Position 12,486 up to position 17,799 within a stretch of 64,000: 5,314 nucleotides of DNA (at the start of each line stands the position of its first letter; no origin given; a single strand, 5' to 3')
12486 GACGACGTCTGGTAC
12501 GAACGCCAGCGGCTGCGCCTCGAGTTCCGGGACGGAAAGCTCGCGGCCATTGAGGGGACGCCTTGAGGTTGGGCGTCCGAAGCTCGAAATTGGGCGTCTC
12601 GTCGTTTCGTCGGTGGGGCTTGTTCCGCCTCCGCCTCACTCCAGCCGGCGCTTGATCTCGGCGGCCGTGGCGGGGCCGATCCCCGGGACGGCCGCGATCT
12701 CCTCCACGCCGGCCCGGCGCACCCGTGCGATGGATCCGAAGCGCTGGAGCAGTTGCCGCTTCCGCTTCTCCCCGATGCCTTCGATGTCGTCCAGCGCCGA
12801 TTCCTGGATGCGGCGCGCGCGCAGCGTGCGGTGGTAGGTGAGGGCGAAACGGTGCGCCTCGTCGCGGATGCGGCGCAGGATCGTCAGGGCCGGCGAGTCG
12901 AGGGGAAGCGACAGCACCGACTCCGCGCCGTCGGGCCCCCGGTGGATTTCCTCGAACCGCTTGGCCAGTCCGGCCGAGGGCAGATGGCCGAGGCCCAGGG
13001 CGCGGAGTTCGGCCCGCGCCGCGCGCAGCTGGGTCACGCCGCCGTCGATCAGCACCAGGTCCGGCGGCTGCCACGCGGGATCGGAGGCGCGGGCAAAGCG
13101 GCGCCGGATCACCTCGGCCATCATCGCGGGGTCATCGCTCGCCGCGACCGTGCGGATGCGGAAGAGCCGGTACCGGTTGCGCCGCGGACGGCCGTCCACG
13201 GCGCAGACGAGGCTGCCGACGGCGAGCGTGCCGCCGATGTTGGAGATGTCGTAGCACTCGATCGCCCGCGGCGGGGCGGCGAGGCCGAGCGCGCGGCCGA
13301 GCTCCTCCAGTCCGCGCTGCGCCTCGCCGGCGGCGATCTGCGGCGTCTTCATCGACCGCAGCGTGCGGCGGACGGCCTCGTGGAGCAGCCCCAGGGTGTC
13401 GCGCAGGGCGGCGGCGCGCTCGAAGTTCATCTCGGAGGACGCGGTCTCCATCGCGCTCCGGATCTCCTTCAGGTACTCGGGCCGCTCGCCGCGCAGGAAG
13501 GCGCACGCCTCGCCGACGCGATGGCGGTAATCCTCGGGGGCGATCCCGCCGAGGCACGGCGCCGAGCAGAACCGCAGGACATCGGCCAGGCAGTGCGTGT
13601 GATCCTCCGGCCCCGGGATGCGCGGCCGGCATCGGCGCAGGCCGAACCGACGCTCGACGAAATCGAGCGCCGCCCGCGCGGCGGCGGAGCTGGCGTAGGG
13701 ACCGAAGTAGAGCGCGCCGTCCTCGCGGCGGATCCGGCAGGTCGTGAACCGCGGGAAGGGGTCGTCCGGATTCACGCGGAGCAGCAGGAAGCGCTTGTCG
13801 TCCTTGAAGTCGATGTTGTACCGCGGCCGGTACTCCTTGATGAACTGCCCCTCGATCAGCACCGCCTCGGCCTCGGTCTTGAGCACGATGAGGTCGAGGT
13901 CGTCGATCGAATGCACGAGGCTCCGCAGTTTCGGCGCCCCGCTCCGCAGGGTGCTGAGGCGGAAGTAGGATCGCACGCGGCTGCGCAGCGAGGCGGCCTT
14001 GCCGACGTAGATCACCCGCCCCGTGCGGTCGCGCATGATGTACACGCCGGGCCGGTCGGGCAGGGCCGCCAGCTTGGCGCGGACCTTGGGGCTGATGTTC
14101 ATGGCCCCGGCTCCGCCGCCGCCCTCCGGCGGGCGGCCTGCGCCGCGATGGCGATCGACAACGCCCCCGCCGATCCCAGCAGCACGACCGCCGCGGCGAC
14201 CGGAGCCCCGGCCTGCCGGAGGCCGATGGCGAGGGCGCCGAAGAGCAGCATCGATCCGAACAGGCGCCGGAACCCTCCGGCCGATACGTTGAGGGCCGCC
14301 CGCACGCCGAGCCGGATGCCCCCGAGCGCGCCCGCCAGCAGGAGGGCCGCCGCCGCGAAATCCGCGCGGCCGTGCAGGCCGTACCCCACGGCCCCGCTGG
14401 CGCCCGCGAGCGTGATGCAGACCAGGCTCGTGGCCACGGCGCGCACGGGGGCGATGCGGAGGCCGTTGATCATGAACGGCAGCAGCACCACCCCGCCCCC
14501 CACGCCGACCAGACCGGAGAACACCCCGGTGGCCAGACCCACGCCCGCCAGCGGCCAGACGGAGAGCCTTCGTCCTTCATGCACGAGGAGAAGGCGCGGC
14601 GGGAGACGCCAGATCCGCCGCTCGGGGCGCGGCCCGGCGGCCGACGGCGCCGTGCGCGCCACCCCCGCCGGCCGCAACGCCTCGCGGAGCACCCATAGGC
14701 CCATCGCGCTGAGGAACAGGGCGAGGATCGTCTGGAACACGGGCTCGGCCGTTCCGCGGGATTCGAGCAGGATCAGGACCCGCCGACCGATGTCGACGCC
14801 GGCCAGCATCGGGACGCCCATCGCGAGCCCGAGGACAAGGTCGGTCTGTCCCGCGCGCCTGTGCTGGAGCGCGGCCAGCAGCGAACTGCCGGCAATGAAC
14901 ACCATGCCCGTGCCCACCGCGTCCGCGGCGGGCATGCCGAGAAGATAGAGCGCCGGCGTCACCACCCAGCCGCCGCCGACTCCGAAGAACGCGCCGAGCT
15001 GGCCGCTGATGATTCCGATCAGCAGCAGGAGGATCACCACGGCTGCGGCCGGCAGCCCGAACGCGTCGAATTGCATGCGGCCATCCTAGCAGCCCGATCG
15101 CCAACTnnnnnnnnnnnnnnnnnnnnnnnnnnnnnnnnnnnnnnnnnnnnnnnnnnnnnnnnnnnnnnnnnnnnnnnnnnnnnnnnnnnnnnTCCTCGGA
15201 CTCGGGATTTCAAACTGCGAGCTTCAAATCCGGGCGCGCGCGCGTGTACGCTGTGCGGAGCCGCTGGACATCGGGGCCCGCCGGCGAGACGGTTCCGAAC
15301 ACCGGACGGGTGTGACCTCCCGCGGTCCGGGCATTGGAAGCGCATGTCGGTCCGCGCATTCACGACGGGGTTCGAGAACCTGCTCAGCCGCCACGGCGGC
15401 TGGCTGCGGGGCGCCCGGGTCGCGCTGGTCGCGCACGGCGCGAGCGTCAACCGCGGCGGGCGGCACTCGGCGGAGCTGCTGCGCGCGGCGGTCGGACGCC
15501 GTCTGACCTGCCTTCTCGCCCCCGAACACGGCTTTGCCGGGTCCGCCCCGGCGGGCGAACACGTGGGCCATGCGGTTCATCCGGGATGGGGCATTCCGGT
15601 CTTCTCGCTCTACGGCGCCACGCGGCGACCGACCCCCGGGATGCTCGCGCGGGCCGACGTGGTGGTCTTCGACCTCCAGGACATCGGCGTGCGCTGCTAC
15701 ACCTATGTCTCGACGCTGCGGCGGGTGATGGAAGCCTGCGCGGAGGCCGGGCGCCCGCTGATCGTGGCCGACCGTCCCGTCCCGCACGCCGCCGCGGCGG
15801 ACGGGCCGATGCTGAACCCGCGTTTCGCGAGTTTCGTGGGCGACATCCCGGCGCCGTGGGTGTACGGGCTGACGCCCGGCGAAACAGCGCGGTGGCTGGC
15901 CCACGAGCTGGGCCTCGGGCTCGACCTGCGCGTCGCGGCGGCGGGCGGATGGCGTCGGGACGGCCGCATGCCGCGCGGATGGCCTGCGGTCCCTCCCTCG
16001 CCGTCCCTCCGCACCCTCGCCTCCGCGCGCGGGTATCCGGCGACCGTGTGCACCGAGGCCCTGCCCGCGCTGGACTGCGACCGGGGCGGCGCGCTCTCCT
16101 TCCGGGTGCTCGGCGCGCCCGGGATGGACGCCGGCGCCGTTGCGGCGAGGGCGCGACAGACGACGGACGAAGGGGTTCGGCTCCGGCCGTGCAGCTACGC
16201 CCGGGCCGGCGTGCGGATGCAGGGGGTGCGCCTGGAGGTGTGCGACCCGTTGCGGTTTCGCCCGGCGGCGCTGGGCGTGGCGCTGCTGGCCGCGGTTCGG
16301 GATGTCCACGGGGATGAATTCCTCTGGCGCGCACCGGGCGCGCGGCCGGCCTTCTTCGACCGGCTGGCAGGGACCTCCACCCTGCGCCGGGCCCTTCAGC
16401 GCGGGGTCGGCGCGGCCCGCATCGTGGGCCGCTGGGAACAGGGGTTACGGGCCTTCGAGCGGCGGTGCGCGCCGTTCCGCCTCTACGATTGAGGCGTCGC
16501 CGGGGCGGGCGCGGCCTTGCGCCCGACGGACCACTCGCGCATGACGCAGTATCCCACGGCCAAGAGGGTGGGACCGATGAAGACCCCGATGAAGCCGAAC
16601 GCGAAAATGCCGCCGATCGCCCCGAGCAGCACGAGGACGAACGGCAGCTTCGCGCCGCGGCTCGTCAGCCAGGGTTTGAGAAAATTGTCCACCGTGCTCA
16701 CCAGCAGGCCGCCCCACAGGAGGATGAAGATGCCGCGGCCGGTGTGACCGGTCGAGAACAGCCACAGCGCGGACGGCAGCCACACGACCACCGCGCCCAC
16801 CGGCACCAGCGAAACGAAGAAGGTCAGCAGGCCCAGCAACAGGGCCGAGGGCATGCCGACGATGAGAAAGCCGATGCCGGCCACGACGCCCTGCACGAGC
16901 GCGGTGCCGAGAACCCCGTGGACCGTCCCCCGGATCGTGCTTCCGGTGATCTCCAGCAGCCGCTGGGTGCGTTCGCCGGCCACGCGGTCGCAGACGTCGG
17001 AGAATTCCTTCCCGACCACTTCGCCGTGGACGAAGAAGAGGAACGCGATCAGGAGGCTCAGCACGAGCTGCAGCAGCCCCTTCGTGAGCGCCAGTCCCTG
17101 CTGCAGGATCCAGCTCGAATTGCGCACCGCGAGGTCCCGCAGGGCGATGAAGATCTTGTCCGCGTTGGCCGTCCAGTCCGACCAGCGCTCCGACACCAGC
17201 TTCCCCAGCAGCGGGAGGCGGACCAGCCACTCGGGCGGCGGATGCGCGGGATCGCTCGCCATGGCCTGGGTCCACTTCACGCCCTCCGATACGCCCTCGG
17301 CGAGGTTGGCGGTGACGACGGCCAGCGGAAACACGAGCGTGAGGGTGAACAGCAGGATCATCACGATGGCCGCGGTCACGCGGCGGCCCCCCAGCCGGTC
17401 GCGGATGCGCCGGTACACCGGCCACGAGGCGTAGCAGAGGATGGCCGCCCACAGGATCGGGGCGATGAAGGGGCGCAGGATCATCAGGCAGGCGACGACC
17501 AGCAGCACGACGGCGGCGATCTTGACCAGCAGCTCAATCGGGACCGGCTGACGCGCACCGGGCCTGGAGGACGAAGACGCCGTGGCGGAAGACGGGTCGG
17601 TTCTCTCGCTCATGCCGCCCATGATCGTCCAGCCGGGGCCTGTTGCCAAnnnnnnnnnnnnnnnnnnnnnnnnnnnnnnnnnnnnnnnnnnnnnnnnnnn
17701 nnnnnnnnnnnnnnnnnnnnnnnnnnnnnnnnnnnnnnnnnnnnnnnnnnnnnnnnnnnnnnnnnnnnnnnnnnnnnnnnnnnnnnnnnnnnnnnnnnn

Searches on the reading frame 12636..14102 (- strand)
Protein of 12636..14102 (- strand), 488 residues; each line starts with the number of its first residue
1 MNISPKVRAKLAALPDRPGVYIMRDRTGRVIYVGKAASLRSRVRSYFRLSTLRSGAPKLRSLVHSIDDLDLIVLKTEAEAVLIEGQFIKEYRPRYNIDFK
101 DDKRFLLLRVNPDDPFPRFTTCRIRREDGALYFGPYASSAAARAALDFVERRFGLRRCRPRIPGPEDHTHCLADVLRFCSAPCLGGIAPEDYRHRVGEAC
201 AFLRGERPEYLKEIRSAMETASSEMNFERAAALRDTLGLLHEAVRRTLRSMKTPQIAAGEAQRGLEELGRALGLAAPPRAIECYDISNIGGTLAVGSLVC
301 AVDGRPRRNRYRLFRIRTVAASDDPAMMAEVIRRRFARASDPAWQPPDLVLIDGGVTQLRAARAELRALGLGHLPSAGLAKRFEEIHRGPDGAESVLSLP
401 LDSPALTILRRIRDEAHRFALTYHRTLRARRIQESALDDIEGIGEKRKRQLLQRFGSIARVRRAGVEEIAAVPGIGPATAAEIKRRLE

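Call 18: search_protein_families(library=pfam, proteins=[window:12636-14102:-], max_evalue=0.001)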
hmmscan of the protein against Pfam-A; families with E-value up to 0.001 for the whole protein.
window:12636-14102:- (488 aa): 6 families
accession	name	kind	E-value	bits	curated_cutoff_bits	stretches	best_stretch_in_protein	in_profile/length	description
PF08459.17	UvrC_RNaseH_dom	-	2.4e-45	154.7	22.3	1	270-420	2-158/159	UvrC RNAse H endonuclease domain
PF14520.12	HHH_5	-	2e-11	44.6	27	1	436-487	3-55/57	Helix-hairpin-helix domain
PF02151.25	UVR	-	3.3e-09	36.6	21.5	1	209-240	2-33/36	UvrB/uvrC motif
PF00633.29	HHH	-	2.4e-08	33.8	24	1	459-484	3-28/30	Helix-hairpin-helix motif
PF12826.13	HHH_2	-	1.8e-07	31.6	27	1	440-484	8-52/64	Helix-hairpin-helix motif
PF01541.30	GIY-YIG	-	4.5e-07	30.5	22.6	1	18-96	2-78/78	GIY-YIG catalytic domain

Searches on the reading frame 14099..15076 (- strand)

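Call 18: search_protein_families(library=pfam, proteins=[window:14099-15076:-], max_evalue=0.001)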
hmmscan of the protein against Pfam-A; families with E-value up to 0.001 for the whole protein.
window:14099-15076:- (325 aa): 1 family
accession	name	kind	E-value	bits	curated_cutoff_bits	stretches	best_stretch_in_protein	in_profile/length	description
PF01925.25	TauE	-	3.3e-40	138.7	32.6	1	17-283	1-236/237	Sulfite exporter TauE/SafE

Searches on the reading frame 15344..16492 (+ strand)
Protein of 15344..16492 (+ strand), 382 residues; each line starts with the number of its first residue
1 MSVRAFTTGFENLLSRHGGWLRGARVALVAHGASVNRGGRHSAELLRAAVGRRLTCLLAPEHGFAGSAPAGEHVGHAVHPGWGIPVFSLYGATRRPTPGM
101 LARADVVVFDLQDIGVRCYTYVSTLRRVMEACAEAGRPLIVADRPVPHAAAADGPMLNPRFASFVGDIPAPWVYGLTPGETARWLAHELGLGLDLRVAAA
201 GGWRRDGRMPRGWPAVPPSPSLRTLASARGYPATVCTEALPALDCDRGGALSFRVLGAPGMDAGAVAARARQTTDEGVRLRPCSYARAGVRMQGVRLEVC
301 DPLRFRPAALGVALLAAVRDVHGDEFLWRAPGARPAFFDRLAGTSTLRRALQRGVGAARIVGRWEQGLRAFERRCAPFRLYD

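Call 18: search_protein_families(library=pfam, proteins=[window:15344-16492:+], max_evalue=0.001)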
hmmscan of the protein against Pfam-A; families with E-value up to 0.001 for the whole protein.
window:15344-16492:+ (382 aa): 2 families
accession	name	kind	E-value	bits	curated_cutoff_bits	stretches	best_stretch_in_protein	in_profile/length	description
PF07075.17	NamZ_N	-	4.1e-63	212.9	26.9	1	26-225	1-202/203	Exo-beta-N-acetylmuramidase NamZ, N-terminal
PF20732.2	NamZ_C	-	6.5e-26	92.4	25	1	230-381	2-152/152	Exo-beta-N-acetylmuramidase NamZ, C-terminal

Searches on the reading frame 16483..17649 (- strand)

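Call 57: search_protein_families(library=pfam, proteins=[window:16483-17649:-], max_evalue=0.001)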
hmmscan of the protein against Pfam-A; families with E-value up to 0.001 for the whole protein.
window:16483-17649:- (388 aa): 1 family
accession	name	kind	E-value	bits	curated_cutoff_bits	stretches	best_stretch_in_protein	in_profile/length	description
PF01594.21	AI-2E_transport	-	7.7e-49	167.1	34.3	1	44-373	4-326/327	AI-2E family transporter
